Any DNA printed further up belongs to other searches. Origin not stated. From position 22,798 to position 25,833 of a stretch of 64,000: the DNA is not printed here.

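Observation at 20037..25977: Four-gene operon (XRE HTH, nuclease-SF2 helicase, short methyltransferase, OLD nuclease): candidate composite defence module that matches no named system I know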

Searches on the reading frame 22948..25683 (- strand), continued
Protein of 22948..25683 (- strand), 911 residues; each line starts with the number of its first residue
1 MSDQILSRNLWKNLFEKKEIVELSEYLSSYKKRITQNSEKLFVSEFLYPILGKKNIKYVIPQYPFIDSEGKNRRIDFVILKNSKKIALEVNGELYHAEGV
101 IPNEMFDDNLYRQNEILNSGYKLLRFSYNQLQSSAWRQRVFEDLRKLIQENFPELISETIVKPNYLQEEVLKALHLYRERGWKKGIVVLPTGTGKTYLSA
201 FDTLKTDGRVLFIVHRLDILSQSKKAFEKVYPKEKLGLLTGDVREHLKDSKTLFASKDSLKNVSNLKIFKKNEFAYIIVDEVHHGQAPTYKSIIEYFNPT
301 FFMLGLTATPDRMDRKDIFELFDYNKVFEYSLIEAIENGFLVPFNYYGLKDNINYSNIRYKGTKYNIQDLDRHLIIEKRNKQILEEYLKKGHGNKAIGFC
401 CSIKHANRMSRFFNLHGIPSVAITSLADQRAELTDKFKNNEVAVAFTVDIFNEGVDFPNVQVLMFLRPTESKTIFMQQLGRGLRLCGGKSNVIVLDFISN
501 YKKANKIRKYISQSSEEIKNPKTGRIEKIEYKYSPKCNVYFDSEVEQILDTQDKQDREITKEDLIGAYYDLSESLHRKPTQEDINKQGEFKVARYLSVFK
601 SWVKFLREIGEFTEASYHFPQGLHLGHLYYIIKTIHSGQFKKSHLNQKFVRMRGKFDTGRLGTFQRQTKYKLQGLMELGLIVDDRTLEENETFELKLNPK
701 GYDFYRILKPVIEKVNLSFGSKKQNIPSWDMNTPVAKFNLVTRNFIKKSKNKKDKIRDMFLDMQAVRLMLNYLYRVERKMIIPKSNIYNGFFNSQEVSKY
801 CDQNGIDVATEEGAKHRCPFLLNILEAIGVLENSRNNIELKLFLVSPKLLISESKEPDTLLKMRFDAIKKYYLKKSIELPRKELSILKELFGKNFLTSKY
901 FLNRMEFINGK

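Call 36: predict_structure(alignment_id=A1)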
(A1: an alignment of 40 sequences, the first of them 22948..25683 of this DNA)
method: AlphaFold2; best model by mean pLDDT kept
length: 911 residues; sequences in the alignment: 40
mean_pLDDT: 84.2   pTM: 0.60
mean pLDDT of the five models: 84.2, 83.1, 82.1, 82.1, 80.3
residues with pLDDT >= 90: 342; 70-90: 481; 50-70: 62; < 50: 26
segments of 3 or more residues with pLDDT < 50: 1-9, 96-107, 360-362
pLDDT, mean of each block of 10 residues (from residue 1): 44 81 91 87 91 90 81 85 86 54 43 79 81 75 83 78 86 92 88 84 89 77 81 83 85 89 88 92 73 87 82 60 82 83 90 63 61 76 92 88 86 93 83 82 82 64 75 74 75 86 83 86 81 88 86 83 90 89 92 92 89 87 94 94 91 88 92 94 86 89 95 92 89 93 92 91 93 94 94 91 86 90 95 94 90 80 89 88 90 90 83 40
secondary structure, 60 per line:
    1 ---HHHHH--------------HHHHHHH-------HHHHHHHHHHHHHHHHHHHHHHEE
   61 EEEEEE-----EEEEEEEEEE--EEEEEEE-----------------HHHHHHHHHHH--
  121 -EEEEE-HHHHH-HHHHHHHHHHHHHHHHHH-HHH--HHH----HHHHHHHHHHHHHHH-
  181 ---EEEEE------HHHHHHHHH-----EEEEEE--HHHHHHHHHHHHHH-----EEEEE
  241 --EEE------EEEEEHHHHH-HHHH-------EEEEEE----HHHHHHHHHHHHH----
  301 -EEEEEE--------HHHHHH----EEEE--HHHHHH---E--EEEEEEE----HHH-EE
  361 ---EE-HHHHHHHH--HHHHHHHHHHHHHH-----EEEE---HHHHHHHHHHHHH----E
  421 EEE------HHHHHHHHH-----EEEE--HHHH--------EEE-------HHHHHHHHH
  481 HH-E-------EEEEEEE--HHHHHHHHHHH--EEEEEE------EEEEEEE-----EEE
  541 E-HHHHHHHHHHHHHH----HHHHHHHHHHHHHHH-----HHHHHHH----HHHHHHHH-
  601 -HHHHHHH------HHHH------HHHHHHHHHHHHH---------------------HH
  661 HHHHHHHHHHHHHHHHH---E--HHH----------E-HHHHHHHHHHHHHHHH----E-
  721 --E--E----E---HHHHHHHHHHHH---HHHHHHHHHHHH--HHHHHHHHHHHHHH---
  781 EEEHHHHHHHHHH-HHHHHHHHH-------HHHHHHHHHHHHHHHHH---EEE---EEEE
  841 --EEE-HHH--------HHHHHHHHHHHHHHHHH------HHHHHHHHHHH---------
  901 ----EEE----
elements in order (helices of 4 or more, strands of 3 or more residues): H4-8 H23-29 H37-58 E59-66 E72-81 E84-90 H108-118 E122-126 H128-132 H134-151 H165-179 E184-188 H195-203 E209-214 H217-230 E236-240 E243-245 E252-256 H257-261 H263-266 E274-279 H284-296 E302-307 H316-321 E326-329 H332-337 E344-350 H367-374 H377-390 E396-399 H403-415 E420-423 H430-438 E444-447 H450-453 E462-464 H472-482 E492-498 H501-511 E514-519 E526-532 E538-541 H543-556 H561-575 H581-587 H592-599 H602-608 H615-618 H625-637 H659-677 H699-714 H735-746 H750-761 H764-777 E781-783 H784-793 H795-803 H811-827 E831-833 E837-840 E843-845 H858-874 H881-891 E905-907

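Call 39: find_related_loci(query=A1, collection=metagenome_contigs, flank=6000)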
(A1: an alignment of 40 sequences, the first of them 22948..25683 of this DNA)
Query A1 (911 aa) in metagenome_contigs; peptide patterns used: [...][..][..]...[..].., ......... (x = any residue, [..] = any of these).
600 stretches matched a pattern (row limit reached: there are more); 583 encode a relative of the query (tblastn E <= 1e-3); the best 80 are kept; 80 distinct loci.
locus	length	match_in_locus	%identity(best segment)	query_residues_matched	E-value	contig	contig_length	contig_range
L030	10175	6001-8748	57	11-902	0e+0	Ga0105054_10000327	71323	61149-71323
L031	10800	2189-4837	56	11-902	0e+0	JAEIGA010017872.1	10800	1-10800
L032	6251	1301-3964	56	11-902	0e+0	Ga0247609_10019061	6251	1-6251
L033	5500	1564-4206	52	26-907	0e+0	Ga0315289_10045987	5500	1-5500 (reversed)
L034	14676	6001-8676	49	15-908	0e+0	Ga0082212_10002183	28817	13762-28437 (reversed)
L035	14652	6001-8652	48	13-895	0e+0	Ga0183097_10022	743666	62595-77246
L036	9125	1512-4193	48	21-911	0e+0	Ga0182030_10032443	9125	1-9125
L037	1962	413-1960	68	1-519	0e+0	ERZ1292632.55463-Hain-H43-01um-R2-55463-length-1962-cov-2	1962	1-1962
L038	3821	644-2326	57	348-908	0e+0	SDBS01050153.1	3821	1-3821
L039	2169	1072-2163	66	11-376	6e-173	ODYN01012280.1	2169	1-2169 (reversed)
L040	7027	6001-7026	69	11-352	1e-159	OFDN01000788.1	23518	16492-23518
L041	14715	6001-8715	61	1-908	0e+0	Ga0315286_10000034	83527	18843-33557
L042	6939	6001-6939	65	11-325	9e-134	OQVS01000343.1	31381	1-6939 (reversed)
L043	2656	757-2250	43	21-507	2e-121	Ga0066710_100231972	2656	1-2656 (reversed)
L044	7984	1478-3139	41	39-570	2e-113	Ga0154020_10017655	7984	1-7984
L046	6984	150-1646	39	21-512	1e-100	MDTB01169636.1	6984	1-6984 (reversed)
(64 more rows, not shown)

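Call 46: search_protein_families(library=pfam, proteins=[L007:11865-12872:+], max_evalue=10)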
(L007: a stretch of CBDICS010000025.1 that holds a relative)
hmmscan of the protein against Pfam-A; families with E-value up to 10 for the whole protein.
L007:11865-12872:+ (335 aa): 2 families
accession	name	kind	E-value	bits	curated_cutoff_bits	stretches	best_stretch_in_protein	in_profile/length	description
PF13651.11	EcoRI_methylase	-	1.9e-132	442.2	26.4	1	10-306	2-307/345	Adenine-specific methyltransferase EcoRI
PF06940.17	DUF1287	-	0.061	13.5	25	1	26-87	56-116/163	Domain of unknown function (DUF1287)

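Call 53: fold_search(model_id=the predicted structure, library=pdb)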
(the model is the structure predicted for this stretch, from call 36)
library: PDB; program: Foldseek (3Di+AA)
matches with E <= 10: 1801; with E <= 0.001: 741
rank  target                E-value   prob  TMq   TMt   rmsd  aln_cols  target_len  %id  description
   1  7clg_B                2.5e-25  1.00  0.32  0.36  18.1       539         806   29  Crystal structure of the ATP-dependent restriction endonuclease SauUSI (released 2021-01-20)
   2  7clg_A                3.2e-24  1.00  0.32  0.35  18.7       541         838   29  Crystal structure of the ATP-dependent restriction endonuclease SauUSI (released 2021-01-20)
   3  8h5y_B                1.0e-17  1.00  0.31  0.48   6.1       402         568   24  Crystal structure of RadD- ADP complex (released 2023-10-18)
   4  7r7j_A                8.5e-17  1.00  0.32  0.48   6.3       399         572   24  Crystal structure of RadD with ADP (released 2022-04-13)
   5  7r7j_B                2.1e-16  1.00  0.32  0.47   6.2       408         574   24  Crystal structure of RadD with ADP (released 2022-04-13)
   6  8h5y_A                3.6e-16  1.00  0.31  0.47   6.4       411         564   23  Crystal structure of RadD- ADP complex (released 2023-10-18)
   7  6jde_A                7.6e-16  1.00  0.29  0.45   5.1       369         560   25  crystal structure of a DNA repair protein (released 2019-06-26)
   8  6jde_B                8.4e-16  1.00  0.30  0.46   5.2       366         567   27  crystal structure of a DNA repair protein (released 2019-06-26)
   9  8h5z_A                3.4e-15  1.00  0.30  0.47   5.0       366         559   25  Crystal structure of RadD/ATP analogue complex (released 2023-10-18)
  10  5tnu_A                3.5e-15  1.00  0.17  0.34  23.3       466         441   21  S. tokodaii XPB II crystal structure at 3.0 Angstrom resolution (released 2017-11-01)
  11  8h5z_B                8.3e-15  1.00  0.30  0.47   4.7       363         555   25  Crystal structure of RadD/ATP analogue complex (released 2023-10-18)
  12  6p66_A                2.3e-14  1.00  0.16  0.32  19.4       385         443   22  The crystal structure of the XPB complex with Bax1 from Archaeoglobus fulgidus at 3.0 Angstrom resolution (released 2020-06-17)
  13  6p4w_A                4.8e-14  1.00  0.24  0.43  20.8       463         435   22  XPB helicase in a complex with truncated Bax1 from Sulfurisphaera tokodaii at 2.96 Angstrom resolution (released 2020-06-03)
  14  9pd3_A                5.1e-14  1.00  0.33  0.47   8.7       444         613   17  NER dual incision complex - DuIS (released 2026-02-18)
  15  4xqk_B                7.4e-14  1.00  0.32  0.21  25.4       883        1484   13  ATP-dependent Type ISP restriction-modification enzyme LlaBIII bound to DNA (released 2015-09-16)
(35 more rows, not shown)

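Call 57: list_cluster_members(proteins=[P0032, P0066, P0017, P0107, P0001, P0121])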
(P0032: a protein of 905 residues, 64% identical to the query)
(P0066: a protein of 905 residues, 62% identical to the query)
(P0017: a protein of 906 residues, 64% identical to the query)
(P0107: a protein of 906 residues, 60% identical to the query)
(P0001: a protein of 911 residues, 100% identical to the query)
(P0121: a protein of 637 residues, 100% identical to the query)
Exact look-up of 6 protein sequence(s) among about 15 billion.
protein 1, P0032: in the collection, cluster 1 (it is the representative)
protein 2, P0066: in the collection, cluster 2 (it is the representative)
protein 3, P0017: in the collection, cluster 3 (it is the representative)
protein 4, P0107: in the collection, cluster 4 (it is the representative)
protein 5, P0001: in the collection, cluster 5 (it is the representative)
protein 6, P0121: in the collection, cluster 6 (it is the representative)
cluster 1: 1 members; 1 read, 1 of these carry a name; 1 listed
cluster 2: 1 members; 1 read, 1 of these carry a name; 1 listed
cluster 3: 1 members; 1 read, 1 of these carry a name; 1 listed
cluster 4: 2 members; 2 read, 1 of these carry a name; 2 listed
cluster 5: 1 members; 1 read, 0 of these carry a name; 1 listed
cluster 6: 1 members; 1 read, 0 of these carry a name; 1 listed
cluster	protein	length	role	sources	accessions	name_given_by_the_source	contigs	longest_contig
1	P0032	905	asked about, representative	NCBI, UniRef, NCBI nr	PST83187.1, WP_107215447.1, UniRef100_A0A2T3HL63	hypothetical protein C7T94_11345 [Pedobacter yulinensis] | Restriction endonuclease subunit R n=1 Tax=Pedobacter yulinensis TaxID=2126353 ... | DEAD/DEAH box helicase family protein [Pedobacter yulinensis]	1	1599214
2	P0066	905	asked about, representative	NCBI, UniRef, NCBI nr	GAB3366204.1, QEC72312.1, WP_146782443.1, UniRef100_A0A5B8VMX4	hypothetical protein GCM10027566_37540 [Arachidicoccus ginsenosidivorans] | DEAD/DEAH box helicase n=1 Tax=Arachidicoccus ginsenosidivorans TaxID=496057 ... | DEAD/DEAH box helicase family protein [Arachidicoccus ginsenosidivorans]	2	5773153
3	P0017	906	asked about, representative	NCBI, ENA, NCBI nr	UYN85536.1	MAG: DEAD/DEAH box helicase family protein [Cyclobacteriaceae bacterium]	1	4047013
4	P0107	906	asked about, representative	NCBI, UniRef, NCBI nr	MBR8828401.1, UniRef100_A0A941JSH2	MAG: DEAD/DEAH box helicase family protein [Gomphosphaeria aponina SAG 52.96 = DSM 107014] | DEAD/DEAH box helicase family protein n=1 Tax=Gomphosphaeria aponina SAG 52.96 = DSM ... | DEAD/DEAH box helicase family protein [Gomphosphaeria aponina SAG 52.96 = DSM 107014]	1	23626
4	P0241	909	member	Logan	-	-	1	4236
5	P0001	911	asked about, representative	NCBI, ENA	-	-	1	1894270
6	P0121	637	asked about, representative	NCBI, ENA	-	-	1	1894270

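Call 58: search_dna_similar(query=window:22948-25683:-, collection=plasmids, mode=protein, max_rows=15)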
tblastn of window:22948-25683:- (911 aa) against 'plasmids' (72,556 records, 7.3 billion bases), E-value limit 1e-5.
Records with a match: 469; places in all: 509; records where one place covers at least 80% of the query: 0.
Best place of each record, by identity: <60% 469.
By first word of the organism name: Escherichia 65; Klebsiella 27; Acinetobacter 27; Enterococcus 16; Deinococcus 15; Nostoc 15; Lactiplantibacillus 10; Salmonella 10; Vibrio 9; Piscirickettsia 9; and 149 more.
By predicted mobility (MOB-suite, as given by PLSDB): non-mobilizable 293; conjugative 101; mobilizable 75.
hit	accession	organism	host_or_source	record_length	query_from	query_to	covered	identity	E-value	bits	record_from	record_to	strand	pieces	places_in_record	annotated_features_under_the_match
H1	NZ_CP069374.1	Neotabrizicola shimadae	microbial biofilm,biofilm, Nakabusa ...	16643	152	611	50%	36.9%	1e-80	293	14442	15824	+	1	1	DUF3427 domain-containing protein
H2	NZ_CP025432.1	Paracoccus zhejiangensis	single cell,sludge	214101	115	611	55%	33.9%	7e-73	270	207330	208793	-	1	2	DUF3427 domain-containing protein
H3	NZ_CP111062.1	Chondrinema litorale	Seaweed,red alga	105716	151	651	55%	32.6%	3e-57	223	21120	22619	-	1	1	DEAD/DEAH box helicase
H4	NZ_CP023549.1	Rhodobacter sp. CZR27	cell culture,paddy soil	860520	181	611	47%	36.8%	6e-71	264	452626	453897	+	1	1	DUF3427 domain-containing protein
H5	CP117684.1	Latilactobacillus curvatus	Pig,Single cell,feces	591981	133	611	53%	33.0%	1e-57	224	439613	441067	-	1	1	DEAD/DEAH box helicase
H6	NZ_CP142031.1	Pseudoalteromonas sp. CuT4-3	whole organism,deep-sea sediment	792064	144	580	48%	35.9%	5e-65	246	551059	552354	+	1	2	DEAD/DEAH box helicase family protein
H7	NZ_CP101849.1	Xanthomonas oryzae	Oryza sativa,High altitude japonica ...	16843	161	614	50%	34.4%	2e-53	237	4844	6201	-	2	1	record has no annotation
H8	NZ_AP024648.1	Arthrobacter sp. StoSoilB13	-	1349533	153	608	50%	33.7%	2e-60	232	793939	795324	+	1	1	record has no annotation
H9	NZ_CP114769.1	Hymenobacter canadensis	whole organism,lake water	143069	139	602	51%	32.4%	7e-55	215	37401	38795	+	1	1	DEAD/DEAH box helicase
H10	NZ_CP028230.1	Lactiplantibacillus plantarum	cell culture,young radish kimchi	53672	153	606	50%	31.9%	1e-47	193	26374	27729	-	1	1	DEAD/DEAH box helicase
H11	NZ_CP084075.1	Fusobacterium vincentii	-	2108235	138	515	41%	38.3%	7e-56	218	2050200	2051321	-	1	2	none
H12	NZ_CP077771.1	Pseudoalteromonas shioyasakiensis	Haliotis discus hannai,plate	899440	161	519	39%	39.7%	5e-53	209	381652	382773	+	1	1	DEAD/DEAH box helicase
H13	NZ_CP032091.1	Pseudoalteromonas donghaensis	cell culture,seawater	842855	161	519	39%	39.2%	7e-53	209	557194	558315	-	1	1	DEAD/DEAH box helicase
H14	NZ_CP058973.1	Pseudoalteromonas sp. JSTW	cell culture,marine sediment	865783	161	519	39%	39.2%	1e-52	208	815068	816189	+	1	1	DEAD/DEAH box helicase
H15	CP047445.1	Spiroplasma citri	Neoaliturus tenellus,cell culture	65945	11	500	54%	28.4%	6e-35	152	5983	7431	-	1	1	DEAD/DEAH box helicase family protein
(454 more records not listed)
